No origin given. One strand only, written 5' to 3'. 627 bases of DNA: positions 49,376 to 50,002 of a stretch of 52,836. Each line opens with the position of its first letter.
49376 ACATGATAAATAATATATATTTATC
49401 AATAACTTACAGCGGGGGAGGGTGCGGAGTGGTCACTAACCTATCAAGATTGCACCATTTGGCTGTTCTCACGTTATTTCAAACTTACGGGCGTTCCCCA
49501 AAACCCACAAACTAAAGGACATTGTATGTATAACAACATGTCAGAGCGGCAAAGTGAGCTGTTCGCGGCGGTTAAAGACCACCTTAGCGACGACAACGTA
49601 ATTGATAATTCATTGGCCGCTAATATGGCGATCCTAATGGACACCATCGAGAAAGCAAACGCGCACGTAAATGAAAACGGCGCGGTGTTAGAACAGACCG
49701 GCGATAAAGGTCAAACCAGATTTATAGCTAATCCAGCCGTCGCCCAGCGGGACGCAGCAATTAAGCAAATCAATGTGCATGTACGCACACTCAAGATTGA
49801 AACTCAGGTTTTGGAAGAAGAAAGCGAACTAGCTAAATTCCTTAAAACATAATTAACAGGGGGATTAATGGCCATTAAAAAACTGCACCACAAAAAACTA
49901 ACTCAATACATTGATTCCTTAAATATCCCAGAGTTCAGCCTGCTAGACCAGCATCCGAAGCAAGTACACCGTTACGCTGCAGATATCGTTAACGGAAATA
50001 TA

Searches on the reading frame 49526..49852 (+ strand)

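Call 78: search_protein_families(library=pfam, proteins=[window:49526-49852:+], max_evalue=0.01)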
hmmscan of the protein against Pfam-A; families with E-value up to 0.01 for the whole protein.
window:49526-49852:+ (108 aa): 1 family
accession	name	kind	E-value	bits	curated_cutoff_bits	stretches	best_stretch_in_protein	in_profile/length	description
PF05119.17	Terminase_4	-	5.3e-06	27.2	24.7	1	17-85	9-77/98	Phage terminase, small subunit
